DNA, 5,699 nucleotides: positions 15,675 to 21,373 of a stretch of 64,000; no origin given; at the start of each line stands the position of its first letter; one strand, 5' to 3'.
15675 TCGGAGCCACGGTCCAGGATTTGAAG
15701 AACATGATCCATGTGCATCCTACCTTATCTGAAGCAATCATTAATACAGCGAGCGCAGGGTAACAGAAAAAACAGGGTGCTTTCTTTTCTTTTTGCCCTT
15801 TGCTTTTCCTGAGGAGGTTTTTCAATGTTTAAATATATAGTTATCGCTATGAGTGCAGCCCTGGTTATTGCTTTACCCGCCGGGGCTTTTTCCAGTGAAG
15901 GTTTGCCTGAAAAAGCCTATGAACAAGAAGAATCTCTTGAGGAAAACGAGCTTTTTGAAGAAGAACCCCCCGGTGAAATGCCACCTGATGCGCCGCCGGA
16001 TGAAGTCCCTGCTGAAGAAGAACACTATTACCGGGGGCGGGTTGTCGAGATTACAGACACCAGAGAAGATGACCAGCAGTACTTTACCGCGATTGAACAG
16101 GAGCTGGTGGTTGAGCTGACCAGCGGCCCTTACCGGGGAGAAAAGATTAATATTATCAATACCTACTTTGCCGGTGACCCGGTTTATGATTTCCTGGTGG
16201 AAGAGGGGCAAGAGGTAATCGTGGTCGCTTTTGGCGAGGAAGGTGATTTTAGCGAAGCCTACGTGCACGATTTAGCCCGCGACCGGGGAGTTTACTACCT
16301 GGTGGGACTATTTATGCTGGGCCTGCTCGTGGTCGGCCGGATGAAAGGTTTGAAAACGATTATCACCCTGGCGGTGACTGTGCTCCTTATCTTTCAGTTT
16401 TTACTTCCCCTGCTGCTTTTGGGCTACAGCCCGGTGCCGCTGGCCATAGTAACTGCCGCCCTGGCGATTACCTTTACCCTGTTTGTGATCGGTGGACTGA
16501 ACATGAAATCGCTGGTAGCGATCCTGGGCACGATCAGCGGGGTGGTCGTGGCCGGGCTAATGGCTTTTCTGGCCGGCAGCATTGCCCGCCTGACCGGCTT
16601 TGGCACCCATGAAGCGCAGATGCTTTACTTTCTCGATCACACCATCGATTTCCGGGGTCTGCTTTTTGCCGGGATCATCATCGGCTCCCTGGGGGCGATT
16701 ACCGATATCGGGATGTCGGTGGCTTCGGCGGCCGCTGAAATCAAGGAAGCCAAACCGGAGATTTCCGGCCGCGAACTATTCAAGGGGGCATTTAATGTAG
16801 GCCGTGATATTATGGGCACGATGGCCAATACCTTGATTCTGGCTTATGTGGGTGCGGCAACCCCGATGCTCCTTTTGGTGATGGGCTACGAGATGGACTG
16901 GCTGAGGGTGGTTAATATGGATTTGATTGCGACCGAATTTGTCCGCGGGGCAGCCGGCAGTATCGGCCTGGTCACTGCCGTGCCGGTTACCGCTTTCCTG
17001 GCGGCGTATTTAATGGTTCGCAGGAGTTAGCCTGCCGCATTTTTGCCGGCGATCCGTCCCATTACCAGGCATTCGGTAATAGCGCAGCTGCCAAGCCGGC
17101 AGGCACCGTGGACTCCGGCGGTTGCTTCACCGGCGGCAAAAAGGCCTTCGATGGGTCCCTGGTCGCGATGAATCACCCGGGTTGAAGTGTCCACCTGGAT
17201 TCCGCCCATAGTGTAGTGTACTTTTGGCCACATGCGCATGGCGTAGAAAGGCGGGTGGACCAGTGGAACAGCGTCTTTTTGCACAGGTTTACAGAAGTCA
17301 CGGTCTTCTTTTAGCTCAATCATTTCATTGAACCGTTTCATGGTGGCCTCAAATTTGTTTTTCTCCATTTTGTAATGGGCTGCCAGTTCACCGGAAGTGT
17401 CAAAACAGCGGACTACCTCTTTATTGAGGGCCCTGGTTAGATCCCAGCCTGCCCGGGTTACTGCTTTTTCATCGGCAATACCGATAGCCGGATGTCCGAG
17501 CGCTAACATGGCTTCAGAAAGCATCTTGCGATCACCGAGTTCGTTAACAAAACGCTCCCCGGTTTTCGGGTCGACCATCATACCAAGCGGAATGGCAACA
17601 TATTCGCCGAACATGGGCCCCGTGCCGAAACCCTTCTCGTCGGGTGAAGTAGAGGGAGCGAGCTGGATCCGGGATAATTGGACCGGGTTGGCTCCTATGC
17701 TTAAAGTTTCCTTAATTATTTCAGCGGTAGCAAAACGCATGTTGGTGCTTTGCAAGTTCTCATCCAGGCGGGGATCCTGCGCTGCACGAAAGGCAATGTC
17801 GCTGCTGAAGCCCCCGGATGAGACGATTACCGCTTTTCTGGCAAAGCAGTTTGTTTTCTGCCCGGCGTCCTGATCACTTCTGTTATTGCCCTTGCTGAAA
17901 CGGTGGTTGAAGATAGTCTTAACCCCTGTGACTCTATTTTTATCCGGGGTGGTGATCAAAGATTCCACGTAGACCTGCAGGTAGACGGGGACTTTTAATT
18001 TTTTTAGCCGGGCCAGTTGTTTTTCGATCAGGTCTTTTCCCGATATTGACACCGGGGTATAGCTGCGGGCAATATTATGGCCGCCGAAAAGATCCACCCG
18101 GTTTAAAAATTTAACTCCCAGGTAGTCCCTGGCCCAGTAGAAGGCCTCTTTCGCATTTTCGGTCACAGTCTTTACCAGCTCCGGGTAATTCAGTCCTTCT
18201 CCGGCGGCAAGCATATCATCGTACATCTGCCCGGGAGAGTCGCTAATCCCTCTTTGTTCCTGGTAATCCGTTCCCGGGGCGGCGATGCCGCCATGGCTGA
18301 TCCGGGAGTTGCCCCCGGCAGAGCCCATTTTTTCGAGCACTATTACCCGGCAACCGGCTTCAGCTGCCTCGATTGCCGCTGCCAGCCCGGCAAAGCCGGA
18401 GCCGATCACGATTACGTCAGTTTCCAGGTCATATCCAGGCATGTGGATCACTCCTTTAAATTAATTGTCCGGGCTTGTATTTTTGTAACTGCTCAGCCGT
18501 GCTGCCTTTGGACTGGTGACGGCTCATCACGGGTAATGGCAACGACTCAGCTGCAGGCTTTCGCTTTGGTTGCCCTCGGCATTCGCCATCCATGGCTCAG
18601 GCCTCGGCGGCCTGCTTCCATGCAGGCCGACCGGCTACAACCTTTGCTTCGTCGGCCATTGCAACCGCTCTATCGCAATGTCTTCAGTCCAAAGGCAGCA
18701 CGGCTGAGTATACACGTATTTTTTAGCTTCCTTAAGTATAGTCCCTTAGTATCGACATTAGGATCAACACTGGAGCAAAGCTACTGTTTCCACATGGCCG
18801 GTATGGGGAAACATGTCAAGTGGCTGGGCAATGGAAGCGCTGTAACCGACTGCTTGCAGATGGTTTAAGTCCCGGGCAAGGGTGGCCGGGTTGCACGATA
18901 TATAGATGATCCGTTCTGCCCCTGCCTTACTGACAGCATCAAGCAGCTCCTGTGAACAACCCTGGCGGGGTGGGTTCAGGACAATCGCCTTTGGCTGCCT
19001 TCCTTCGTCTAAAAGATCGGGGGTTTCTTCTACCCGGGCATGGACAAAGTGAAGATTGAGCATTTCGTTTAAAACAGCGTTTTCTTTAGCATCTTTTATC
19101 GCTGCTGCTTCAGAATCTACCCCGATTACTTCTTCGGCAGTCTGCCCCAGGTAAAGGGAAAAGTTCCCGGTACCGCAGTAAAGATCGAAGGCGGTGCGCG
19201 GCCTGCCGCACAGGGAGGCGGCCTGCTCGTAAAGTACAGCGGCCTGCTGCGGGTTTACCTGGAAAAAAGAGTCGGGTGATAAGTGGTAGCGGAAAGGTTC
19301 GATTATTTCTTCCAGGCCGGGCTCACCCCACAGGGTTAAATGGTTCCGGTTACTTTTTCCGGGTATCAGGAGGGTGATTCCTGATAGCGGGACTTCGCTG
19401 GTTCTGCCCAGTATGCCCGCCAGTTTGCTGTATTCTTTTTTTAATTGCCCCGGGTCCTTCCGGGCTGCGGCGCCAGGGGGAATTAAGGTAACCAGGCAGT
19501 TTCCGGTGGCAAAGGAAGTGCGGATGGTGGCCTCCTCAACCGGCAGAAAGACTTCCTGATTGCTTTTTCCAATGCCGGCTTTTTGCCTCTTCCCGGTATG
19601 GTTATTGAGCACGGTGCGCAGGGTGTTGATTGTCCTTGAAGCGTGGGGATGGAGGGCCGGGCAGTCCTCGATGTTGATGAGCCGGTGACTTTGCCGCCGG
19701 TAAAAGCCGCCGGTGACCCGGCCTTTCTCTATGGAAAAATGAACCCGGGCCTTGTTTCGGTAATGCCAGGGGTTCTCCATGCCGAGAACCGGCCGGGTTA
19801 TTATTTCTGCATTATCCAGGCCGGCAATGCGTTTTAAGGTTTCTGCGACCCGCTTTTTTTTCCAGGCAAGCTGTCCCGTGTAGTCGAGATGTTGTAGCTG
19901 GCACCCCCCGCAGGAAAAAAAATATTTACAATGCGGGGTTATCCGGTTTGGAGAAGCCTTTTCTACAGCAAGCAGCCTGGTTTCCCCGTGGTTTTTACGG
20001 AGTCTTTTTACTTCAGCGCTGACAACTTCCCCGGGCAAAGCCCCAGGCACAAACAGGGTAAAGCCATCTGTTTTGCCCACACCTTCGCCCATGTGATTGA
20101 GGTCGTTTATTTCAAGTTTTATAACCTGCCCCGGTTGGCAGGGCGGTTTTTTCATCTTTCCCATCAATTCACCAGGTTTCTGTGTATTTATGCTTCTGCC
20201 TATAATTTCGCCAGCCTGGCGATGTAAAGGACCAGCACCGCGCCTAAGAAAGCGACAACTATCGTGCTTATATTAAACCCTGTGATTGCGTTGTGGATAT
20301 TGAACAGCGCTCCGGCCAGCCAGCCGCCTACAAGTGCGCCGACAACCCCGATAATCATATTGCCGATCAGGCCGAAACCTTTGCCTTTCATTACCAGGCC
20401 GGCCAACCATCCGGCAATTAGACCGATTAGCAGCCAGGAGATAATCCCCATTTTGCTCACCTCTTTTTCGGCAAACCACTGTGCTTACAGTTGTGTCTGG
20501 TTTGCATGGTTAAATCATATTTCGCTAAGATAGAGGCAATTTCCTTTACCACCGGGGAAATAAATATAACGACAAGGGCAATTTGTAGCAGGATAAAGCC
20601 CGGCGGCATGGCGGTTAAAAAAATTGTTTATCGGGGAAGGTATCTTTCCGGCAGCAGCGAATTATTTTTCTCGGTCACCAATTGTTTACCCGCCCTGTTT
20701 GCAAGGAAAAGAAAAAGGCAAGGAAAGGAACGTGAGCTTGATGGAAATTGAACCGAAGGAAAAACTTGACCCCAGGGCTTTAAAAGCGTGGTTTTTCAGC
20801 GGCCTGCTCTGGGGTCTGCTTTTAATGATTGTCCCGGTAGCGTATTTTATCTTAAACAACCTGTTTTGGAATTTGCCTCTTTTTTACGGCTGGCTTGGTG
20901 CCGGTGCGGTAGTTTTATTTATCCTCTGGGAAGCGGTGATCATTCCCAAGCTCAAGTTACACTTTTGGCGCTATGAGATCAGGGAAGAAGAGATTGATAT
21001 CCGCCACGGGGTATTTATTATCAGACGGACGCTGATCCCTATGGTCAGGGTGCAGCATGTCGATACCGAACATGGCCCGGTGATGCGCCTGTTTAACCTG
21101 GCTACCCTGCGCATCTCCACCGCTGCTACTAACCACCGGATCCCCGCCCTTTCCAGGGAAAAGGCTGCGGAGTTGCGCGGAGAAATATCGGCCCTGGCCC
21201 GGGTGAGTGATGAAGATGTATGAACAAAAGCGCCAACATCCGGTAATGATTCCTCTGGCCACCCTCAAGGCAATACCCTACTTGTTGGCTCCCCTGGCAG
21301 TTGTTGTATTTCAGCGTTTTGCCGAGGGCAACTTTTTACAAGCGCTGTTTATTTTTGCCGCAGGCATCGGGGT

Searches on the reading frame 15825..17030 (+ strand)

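Call 39: search_protein_families(library=pfam, proteins=[window:15825-17030:+], max_evalue=0.00001)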
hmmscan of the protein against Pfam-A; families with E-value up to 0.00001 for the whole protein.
window:15825-17030:+ (401 aa): 1 family
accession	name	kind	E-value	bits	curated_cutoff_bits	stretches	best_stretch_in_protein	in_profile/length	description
PF07907.16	YibE_F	-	7e-79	265.2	27.2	1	157-394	2-240/241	YibE/F-like protein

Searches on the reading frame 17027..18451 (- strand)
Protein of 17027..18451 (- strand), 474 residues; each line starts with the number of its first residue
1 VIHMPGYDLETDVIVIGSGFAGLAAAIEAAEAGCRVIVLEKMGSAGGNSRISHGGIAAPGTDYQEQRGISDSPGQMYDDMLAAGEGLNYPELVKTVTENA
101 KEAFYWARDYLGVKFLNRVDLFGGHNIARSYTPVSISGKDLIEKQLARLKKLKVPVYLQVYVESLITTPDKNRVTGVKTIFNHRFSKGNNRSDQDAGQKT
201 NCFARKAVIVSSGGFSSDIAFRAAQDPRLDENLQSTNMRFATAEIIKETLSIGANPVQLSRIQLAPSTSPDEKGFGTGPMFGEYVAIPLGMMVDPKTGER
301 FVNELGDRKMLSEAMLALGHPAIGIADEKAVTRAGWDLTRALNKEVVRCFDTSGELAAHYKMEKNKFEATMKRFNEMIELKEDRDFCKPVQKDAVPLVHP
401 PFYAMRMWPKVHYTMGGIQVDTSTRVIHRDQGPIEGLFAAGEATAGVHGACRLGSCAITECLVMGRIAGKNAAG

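Call 39: search_protein_families(library=pfam, proteins=[window:17027-18451:-], max_evalue=0.00001)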
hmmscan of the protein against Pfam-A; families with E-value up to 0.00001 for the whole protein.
window:17027-18451:- (474 aa): 8 families
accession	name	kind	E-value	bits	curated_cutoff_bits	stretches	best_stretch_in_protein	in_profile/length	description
PF00890.30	FAD_binding_2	-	4.1e-72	244.1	20.4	1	12-457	1-413/414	FAD binding domain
PF01266.30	DAO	-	1e-12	48.8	27.9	1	12-229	1-217/353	FAD dependent oxidoreductase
PF03486.20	HI0933_like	-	5.4e-12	46.1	50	1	12-55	2-45/244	HI0933-like protein Rossmann domain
PF12831.13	FAD_oxidored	-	1.1e-10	41.9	27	1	12-83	1-71/416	FAD dependent oxidoreductase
PF01946.23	Thi4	-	9.9e-09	35.2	26.2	0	9-49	16-57/235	Thi4 family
PF07992.20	Pyr_redox_2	-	4.3e-07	30.1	26.1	1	12-43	2-33/291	Pyridine nucleotide-disulphide oxidoreductase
PF13450.12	NAD_binding_8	-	7.8e-07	29.7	21.9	1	15-50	1-36/68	NAD(P)-binding Rossmann-like domain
PF01494.25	FAD_binding_3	-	6.3e-06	26.1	22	1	10-50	1-41/349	FAD binding domain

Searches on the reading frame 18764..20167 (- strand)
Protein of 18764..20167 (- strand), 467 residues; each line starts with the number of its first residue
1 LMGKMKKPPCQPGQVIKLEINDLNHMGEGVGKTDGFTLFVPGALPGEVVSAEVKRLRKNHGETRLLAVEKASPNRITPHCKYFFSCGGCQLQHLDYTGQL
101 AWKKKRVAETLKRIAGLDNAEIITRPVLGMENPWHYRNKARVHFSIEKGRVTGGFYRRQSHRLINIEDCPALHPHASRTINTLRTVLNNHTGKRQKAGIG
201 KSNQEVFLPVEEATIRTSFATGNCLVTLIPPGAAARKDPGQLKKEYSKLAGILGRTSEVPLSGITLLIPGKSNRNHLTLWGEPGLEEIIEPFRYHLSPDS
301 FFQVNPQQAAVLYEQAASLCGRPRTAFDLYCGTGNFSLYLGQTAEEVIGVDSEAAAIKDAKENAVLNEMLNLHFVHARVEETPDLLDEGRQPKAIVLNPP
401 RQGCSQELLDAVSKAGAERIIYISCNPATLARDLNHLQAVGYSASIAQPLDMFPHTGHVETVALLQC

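Call 39: search_protein_families(library=pfam, proteins=[window:18764-20167:-], max_evalue=0.00001)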
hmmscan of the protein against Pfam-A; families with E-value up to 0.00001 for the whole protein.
window:18764-20167:- (467 aa): 5 families
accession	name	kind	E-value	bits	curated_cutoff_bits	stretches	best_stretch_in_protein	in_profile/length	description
PF05958.17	tRNA_U5-meth_tr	-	6.5e-24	85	23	1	292-466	170-355/357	tRNA (Uracil-5-)-methyltransferase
PF01938.26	TRAM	-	2.7e-11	43.6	21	1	11-62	3-57/61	TRAM domain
PF13649.12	Methyltransf_25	-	2.2e-07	31.9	27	1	328-384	3-60/97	Methyltransferase domain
PF13847.12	Methyltransf_31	-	2.4e-07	31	27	1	327-385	8-69/145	Methyltransferase domain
PF05175.20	MTS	-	3.9e-06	27.1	23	1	324-401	33-108/170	Methyltransferase small domain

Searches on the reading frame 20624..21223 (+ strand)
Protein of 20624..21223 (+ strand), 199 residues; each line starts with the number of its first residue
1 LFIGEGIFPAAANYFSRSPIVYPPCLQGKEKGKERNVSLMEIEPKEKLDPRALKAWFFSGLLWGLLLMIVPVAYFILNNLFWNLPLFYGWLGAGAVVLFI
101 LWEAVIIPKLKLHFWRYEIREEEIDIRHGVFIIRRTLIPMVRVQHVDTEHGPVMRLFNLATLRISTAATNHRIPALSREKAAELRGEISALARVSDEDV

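Call 39: search_protein_families(library=pfam, proteins=[window:20624-21223:+], max_evalue=0.00001)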
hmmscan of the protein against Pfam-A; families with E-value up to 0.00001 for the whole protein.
window:20624-21223:+ (199 aa): 1 family
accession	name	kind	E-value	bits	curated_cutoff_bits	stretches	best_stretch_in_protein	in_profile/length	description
PF03703.20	bPH_2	-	1.9e-20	73.3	22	1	114-187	3-77/78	Bacterial PH domain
